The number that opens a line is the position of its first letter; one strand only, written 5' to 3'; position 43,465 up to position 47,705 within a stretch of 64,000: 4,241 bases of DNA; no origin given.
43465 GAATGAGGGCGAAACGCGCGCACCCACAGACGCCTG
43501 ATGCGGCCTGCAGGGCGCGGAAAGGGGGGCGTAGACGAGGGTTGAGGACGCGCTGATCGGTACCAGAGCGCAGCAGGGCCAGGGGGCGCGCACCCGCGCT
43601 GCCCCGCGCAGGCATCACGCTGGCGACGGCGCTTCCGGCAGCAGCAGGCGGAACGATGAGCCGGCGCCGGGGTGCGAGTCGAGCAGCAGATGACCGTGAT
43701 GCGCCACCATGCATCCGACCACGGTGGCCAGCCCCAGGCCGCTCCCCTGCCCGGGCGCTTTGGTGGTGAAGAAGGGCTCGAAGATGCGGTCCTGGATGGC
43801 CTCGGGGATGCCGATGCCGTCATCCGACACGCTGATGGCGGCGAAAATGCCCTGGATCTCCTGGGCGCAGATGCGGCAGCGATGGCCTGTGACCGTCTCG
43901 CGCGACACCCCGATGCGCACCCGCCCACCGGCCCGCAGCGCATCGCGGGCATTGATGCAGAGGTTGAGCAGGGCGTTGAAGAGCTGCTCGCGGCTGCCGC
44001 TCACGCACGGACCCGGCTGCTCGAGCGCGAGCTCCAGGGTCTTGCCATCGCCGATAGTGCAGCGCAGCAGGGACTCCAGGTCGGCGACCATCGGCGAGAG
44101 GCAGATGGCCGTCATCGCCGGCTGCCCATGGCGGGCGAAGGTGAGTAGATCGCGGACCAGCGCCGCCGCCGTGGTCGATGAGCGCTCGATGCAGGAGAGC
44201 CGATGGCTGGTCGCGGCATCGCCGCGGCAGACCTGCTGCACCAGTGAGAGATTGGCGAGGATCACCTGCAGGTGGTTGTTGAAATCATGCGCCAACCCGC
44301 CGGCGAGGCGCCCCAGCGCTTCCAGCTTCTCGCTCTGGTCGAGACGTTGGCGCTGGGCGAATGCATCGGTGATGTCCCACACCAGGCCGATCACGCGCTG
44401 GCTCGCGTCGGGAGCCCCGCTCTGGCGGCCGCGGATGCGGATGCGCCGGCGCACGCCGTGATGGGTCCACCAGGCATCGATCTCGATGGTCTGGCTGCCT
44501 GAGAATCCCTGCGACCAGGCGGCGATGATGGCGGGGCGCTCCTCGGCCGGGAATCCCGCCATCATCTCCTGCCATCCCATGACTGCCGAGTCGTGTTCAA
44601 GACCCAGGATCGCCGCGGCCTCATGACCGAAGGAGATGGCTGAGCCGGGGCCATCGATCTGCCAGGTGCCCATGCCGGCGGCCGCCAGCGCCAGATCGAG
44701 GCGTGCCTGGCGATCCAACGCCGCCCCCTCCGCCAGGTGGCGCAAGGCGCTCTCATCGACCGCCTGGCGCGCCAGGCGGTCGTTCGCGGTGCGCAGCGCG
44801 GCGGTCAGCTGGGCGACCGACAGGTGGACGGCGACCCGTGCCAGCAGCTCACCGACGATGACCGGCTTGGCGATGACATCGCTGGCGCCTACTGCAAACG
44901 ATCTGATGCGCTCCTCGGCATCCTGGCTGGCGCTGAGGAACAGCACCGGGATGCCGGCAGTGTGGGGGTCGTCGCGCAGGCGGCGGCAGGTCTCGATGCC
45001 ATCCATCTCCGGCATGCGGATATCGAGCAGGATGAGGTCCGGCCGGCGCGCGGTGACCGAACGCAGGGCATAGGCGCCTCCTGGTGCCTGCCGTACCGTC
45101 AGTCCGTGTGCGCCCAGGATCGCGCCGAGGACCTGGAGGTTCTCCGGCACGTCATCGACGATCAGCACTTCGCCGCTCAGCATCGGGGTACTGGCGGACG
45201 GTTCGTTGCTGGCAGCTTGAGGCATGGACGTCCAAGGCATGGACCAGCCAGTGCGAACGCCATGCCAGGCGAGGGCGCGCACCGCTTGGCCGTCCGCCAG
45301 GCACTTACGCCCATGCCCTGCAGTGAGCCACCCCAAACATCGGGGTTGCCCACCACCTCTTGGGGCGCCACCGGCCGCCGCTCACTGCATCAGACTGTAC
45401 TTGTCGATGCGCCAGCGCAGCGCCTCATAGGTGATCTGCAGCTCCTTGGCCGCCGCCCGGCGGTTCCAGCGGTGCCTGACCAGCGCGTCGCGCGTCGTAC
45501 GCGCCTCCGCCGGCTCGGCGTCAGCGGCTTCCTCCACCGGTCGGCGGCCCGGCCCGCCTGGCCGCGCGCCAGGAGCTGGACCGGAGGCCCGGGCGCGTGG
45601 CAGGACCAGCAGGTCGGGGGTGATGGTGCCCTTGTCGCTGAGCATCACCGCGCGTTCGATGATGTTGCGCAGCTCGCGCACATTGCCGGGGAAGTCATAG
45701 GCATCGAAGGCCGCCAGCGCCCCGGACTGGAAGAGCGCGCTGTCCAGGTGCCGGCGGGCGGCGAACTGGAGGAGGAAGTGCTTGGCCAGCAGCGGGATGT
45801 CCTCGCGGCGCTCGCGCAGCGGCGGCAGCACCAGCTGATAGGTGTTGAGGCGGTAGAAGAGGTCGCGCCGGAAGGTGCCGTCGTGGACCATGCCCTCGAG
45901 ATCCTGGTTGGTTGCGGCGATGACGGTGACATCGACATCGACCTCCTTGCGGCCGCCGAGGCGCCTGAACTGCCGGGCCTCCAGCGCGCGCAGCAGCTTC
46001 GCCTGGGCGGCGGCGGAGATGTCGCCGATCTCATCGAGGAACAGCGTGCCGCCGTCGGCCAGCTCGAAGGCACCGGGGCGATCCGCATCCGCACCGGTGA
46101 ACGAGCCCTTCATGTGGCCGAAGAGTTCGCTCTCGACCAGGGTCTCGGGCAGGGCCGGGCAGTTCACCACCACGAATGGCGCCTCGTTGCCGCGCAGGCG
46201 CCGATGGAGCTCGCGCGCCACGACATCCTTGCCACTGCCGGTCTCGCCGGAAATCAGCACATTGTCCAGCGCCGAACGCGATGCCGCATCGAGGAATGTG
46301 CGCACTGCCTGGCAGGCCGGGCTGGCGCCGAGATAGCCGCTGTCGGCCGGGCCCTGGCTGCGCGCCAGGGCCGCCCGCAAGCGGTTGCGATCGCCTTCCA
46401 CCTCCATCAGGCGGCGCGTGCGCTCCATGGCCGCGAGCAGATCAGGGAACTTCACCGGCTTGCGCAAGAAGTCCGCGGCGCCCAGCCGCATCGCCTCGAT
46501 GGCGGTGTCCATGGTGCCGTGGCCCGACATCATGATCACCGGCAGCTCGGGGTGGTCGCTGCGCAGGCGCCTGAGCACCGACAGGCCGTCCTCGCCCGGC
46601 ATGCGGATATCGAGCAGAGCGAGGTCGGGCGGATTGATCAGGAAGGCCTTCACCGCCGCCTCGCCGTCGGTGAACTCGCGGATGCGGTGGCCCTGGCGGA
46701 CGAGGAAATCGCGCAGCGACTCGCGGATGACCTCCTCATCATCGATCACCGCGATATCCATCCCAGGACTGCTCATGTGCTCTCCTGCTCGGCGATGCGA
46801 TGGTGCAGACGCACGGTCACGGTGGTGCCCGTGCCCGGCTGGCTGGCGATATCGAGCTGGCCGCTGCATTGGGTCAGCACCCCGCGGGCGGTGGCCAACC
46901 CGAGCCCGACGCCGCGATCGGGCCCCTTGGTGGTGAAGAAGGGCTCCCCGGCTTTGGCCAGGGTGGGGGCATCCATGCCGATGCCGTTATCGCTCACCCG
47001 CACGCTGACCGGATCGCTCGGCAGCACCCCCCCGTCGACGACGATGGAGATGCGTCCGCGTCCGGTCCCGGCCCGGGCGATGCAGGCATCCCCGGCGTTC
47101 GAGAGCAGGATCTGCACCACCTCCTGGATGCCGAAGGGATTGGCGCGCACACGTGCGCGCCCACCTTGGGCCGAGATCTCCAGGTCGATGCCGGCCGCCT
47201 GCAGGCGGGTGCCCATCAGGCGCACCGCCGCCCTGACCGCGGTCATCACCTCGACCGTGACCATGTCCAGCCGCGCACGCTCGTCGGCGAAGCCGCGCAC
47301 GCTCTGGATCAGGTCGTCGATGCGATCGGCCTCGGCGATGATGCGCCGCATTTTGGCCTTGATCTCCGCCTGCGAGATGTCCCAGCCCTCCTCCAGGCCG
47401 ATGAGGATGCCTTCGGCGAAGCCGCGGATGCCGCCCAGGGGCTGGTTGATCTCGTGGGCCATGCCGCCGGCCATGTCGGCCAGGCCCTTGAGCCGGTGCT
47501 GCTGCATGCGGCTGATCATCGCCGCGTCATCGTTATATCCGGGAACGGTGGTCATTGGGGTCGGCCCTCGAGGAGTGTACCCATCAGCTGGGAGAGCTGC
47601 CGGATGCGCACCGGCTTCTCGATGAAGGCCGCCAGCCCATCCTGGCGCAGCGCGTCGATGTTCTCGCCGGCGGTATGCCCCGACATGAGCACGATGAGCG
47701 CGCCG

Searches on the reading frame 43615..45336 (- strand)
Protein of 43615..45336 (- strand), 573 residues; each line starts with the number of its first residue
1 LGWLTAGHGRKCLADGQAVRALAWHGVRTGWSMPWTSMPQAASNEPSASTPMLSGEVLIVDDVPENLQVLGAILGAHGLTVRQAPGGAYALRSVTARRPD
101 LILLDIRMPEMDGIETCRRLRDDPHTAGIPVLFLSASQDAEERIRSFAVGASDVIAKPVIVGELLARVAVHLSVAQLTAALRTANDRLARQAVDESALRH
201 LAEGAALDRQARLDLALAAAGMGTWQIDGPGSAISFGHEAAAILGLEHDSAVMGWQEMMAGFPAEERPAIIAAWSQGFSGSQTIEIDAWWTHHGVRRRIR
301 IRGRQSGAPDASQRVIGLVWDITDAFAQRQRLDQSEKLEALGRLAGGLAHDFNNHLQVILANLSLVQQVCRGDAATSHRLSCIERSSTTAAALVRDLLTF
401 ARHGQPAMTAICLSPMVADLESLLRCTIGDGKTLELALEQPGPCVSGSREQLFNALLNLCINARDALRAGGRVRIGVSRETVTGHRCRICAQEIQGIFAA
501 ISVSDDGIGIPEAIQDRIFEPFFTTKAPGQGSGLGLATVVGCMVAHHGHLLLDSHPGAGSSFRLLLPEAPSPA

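Call 5: search_protein_families(library=pfam, proteins=[window:43615-45336:-])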
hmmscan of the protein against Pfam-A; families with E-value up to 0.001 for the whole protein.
window:43615-45336:- (573 aa): 4 families
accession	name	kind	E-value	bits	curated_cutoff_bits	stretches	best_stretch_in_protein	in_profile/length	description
PF00072.30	Response_reg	-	4.7e-27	94.8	30.2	1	57-168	1-110/111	Response regulator receiver domain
PF02518.31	HATPase_c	-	5.3e-19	69.1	26.4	1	449-569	3-110/111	Histidine kinase-, DNA gyrase B-, and HSP90-like ATPase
PF00512.31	HisKA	-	1.6e-05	25.3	26.9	1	341-405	2-65/66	His Kinase A (phospho-acceptor) domain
PF14689.11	SPOB_a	-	0.00073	19.6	28.1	0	349-366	20-37/62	Sensor_kinase_SpoOB-type, alpha-helical domain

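Call 62: search_protein_families(library=ncbifam, proteins=[window:43615-45225:-], max_evalue=0.00001)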
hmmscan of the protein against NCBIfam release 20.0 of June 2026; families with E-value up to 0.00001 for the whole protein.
window:43615-45225:- (536 aa): 124 families (the best 25 are shown)
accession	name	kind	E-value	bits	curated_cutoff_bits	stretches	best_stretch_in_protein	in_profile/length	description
NF046026.1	HisKinCckACaul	equivalog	7.1e-60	202.9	1000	1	279-532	277-533/678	cell cycle histidine kinase CckA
NF010411.0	PRK13837.1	equivalog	1.6e-59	201.7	647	1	292-532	438-676/828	two-component system VirA-like sensor kinase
NF010076.0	PRK13557.1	subfamily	1.1e-58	199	631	1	291-531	150-394/540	histidine kinase famiy protein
NF046020.1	HisKinCckABruc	equivalog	1.1e-57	195.5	1000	1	230-531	403-707/868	cell cycle histidine kinase CckA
NF008468.0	PRK11360.1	equivalog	1.8e-45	155.5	646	1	170-532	264-609/616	two-component system sensor histidine kinase AtoS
NF052574.1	HisKinEspCMyxo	equivalog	4.5e-43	147.5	1200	2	282-534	395-640/785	serine histidine kinase EspC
NF047466.1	hybrid_RR_LvrB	exception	3.1e-36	125.4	500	1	288-530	136-375/377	hybrid histidine kinase/response regulator LvrB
NF011874.0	PRK15347.1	equivalog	1.5e-34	119.2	852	2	19-132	692-807/921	two component system sensor kinase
NF007135.0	PRK09581.1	equivalog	5.9e-31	107.8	474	1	17-160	2-145/457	PleD family two-component system response regulator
NF052573.1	HisKinEspAMyxo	equivalog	5.3e-30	104.1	1400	1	283-530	363-610/755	serine histidine kinase EspA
NF041880.1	EPS_EpsF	equivalog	1.8e-28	99.3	900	1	23-530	1-492/492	response regulator EpsF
TIGR02956.1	TMAO_torS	equivalog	7.2e-28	97.2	676.5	2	319-530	479-681/967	TMAO reductase system sensor histidine kinase/response regulator TorS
NF008302.0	PRK11091.1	equivalog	6.3e-26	90.8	838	2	10-140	518-648/779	aerobic respiration two-component sensor histidine kinase ArcB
NF008318.0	PRK11107.1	equivalog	1.1e-25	90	890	1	7-141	657-791/920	two-component sensor histidine kinase BarA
NF008099.0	PRK10841.1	equivalog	4.6e-25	87.5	920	2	19-133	826-938/949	two-component system sensor histidine kinase RcsC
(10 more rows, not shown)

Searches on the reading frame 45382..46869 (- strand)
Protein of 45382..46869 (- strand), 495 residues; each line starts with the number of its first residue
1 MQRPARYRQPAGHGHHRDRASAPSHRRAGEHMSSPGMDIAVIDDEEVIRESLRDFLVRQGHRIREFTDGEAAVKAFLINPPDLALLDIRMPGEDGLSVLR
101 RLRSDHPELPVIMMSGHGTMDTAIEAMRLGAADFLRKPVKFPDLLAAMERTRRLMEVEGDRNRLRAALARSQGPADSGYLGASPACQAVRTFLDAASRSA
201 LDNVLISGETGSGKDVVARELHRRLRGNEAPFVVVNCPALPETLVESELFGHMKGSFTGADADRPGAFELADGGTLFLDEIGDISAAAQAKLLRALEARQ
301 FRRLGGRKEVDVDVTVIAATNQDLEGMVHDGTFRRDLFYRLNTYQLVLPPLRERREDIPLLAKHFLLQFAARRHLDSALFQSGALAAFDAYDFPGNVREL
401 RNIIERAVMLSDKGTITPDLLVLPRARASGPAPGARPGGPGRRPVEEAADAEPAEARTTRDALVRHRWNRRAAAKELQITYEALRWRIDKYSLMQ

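Call 5: search_protein_families(library=pfam, proteins=[window:45382-46869:-])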
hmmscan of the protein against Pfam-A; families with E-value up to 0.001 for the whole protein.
window:45382-46869:- (495 aa): 11 families
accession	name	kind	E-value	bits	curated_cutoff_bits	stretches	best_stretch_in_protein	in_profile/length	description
PF00158.32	Sigma54_activat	-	1.1e-62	211.1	20.2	1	181-346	3-167/168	Sigma-54 interaction domain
PF00072.30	Response_reg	-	7.2e-30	103.9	30.2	1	39-148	1-110/111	Response regulator receiver domain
PF25601.1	AAA_lid_14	-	7.1e-23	80.7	27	1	352-421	1-70/87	AAA+ ATPase lid domain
PF14532.12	Sigma54_activ_2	-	5.1e-18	66.1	25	1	180-351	1-138/138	Sigma-54 interaction domain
PF07728.20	AAA_5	-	6.8e-11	42.8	22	1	203-322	1-123/139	AAA domain (dynein-related subfamily)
PF13191.12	AAA_16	-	2.1e-06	28.8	32.6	1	187-296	10-120/167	AAA ATPase domain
PF01078.27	Mg_chelatase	-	3.9e-06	26.8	20.3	0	259-323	93-159/207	Magnesium chelatase, subunit ChlI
PF00004.35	AAA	-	2.5e-05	25.2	21.2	1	204-322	1-110/131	ATPase family associated with various cellular activities (AAA)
PF02954.25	HTH_8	-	4.4e-05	23.5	22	1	460-491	11-42/42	Bacterial regulatory protein, Fis family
PF07724.20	AAA_2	-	0.00017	22.1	27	1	203-320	5-122/166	AAA domain (Cdc48 subfamily)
PF20030.5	bpMoxR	-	0.00025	20.6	27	1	200-322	30-146/205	MoxR domain in the MoxR-vWA-beta-propeller ternary systems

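Call 62: search_protein_families(library=ncbifam, proteins=[window:45382-46776:-], max_evalue=0.00001)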
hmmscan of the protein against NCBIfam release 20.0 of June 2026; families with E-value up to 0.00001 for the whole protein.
window:45382-46776:- (464 aa): 103 families (the best 25 are shown)
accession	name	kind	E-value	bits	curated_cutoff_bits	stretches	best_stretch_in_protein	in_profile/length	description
NF008469.0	PRK11361.1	equivalog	8e-119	397.3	714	1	7-462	6-456/461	acetoacetate metabolism transcriptional regulator AtoC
TIGR01818.1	ntrC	equivalog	2e-114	382.9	558.6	1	8-388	1-375/463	nitrogen regulation protein NR(I)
NF051870.1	NAssimRespRegNtrX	equivalog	3.1e-99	332.9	600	1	6-386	2-377/452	nitrogen assimilation response regulator NtrX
NF008176.1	PRK10923.1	equivalog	3.3e-97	326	620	1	8-385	6-377/469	nitrogen regulation protein NR(I)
TIGR02915.1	PEP_resp_reg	equivalog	1.2e-95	321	502.6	1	9-395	2-387/445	PEP-CTERM-box response regulator transcription factor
NF041946.1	LuxO_transreg_Vib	equivalog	1e-93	314.7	800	1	21-393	12-379/463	quorum-sensing sigma-54 dependent transcriptional regulator LuxO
TIGR01817.1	nifA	equivalog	2.3e-92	310.5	528.85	1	118-401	165-449/534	nif-specific transcriptional activator NifA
NF007689.0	PRK10365.1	equivalog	4e-91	306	760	1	2-403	2-393/441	sigma-54-dependent response regulator transcription factor ZraR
NF038308.1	RNA_repair_RtcR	equivalog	7.3e-91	305.6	650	1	123-454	157-505/530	RNA repair transcriptional activator RtcR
NF003451.0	PRK05022.1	equivalog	3e-89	300.1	476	1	118-449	163-497/512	nitric oxide reductase transcriptional regulator NorR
NF049963.1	RespRegFlgRCampy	domain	5.6e-86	289.1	750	1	6-392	1-379/429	fla regulon two-component system response regulator FlgR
NF011695.0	PRK15115.1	equivalog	2.6e-83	280.3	763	1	7-387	8-375/445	two-component system response regulator GlrR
NF041552.1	TF_PrdR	equivalog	3e-82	276.8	795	1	171-460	291-576/577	sigma-54 dependent transcriptional regulator PrdR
NF050807.1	TransRegFlbDCaul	equivalog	5.9e-82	275.9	750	1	27-461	22-439/454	sigma-54-dependent transcriptional regulator FlbD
TIGR02974.1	phageshock_pspF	equivalog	1.2e-78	264.7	443.55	1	157-381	7-234/336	phage shock protein operon transcriptional activator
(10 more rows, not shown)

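Call 63: search_solved_structures(query=window:45382-46776:-, max_evalue=1e-30)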
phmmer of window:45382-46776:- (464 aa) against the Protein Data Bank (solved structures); distinct sequences matched with E-value up to 1e-30: 35.
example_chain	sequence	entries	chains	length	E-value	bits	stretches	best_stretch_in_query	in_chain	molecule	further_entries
4l4u_A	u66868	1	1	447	2e-89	303.8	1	6-382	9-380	Transcriptional regulator (NtrC family)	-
1ny5_A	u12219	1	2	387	4e-89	302.9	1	6-382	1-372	transcriptional regulator (NtrC family)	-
3dzd_A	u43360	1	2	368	6e-79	269.3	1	8-386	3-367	Transcriptional regulator (NtrC family)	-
5ep0_A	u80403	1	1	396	1.3e-77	264.9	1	10-385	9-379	Putative repressor protein luxO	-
5m7n_A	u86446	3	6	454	6.8e-74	252.7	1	6-391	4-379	Nitrogen assimilation regulatory protein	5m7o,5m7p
8pb9_D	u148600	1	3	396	1.6e-71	244.9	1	64-385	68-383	Transcriptional regulator FleQ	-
8p53_C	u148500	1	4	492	2.7e-71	244.1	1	64-385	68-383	Transcriptional regulator FleQ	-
6jdi_A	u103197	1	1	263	1.6e-69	238.3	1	148-385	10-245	Nitrogen assimilation regulatory protein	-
7ejw_C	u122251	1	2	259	7.5e-69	236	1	148-385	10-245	Transcriptional regulator FleQ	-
6j7e_A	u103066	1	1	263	7.9e-69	236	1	148-385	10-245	Nitrogen assimilation regulatory protein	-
5exp_A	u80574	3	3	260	9.1e-69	235.8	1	148-385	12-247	Transcriptional regulator FleQ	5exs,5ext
5exx_A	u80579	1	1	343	2e-68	234.6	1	148-385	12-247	Transcriptional regulator FleQ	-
6jdl_A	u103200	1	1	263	2.1e-68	234.6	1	148-385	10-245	Nitrogen assimilation regulatory protein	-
1ojl_A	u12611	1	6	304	2.5e-68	234.3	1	148-451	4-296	TRANSCRIPTIONAL REGULATORY PROTEIN ZRAR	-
9qq6_C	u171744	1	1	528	2.7e-67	230.9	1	128-459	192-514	Nif-specific regulatory protein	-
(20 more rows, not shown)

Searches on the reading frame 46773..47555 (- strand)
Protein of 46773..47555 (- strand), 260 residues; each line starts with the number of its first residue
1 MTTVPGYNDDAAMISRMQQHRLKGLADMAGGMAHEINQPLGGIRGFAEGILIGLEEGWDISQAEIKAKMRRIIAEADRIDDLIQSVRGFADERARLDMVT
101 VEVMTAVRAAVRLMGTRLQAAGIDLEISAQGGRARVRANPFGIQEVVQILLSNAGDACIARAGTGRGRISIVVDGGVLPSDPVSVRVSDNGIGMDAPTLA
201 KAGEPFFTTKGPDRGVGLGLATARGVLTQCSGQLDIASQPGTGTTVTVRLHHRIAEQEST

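Call 5: search_protein_families(library=pfam, proteins=[window:46773-47555:-])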
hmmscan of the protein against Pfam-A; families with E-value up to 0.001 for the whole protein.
window:46773-47555:- (260 aa): 2 families
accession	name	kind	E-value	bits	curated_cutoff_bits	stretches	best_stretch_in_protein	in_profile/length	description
PF02518.31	HATPase_c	-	2.4e-19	70.2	26.4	1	141-252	4-109/111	Histidine kinase-, DNA gyrase B-, and HSP90-like ATPase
PF00512.31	HisKA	-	4.2e-09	36.8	26.9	1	27-91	4-62/66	His Kinase A (phospho-acceptor) domain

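Call 62: search_protein_families(library=ncbifam, proteins=[window:46773-47555:-], max_evalue=0.00001)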
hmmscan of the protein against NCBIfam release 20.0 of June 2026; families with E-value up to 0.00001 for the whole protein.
window:46773-47555:- (260 aa): 52 families (the best 25 are shown)
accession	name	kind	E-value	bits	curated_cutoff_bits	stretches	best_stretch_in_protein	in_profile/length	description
NF010411.0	PRK13837.1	equivalog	4e-37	127.7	647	1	18-250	442-673/828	two-component system VirA-like sensor kinase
NF008468.0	PRK11360.1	equivalog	4.6e-33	114.4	646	1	17-258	388-614/616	two-component system sensor histidine kinase AtoS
NF007688.0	PRK10364.1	equivalog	7.8e-27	94.1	479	1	19-258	234-457/460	two-component system sensor histidine kinase ZraS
NF010076.0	PRK13557.1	subfamily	3.5e-23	81.8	631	1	17-250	155-392/540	histidine kinase famiy protein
NF052573.1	HisKinEspAMyxo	equivalog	2.6e-22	78.7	1400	1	20-257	379-616/755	serine histidine kinase EspA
NF040750.1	tetrathio_HK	equivalog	7.9e-22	77.4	750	1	18-242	331-544/555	tetrathionate respiration histidine kinase TtrS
NF052574.1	HisKinEspCMyxo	equivalog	4.5e-21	74.7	1200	1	21-251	413-636/785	serine histidine kinase EspC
NF046020.1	HisKinCckABruc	equivalog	1.5e-20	72.7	1000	1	18-258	473-713/868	cell cycle histidine kinase CckA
NF041777.1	sens_FixL_Rhizob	equivalog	1.7e-20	73.2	850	1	20-250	257-479/485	sensor protein FixL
NF046044.1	PnpS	equivalog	1.2e-19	70.7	400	1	27-250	172-389/390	two-component system histidine kinase PnpS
NF038348.1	T2SS_HK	subfamily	3e-18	65.6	450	1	67-251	399-572/574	histidine kinase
NF047466.1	hybrid_RR_LvrB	exception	4.1e-18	65.7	500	1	18-250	145-374/377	hybrid histidine kinase/response regulator LvrB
NF008312.0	PRK11100.1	equivalog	2.6e-17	62.8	356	1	31-252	262-474/477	two-component system sensor histidine kinase CreC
NF047794.1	HisKinPtgB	equivalog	3.1e-17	62.1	1000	1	30-241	447-644/656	two-component system sensor histidine kinase PgtB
NF046026.1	HisKinCckACaul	equivalog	5.4e-16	57.8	1000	1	17-254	294-534/678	cell cycle histidine kinase CckA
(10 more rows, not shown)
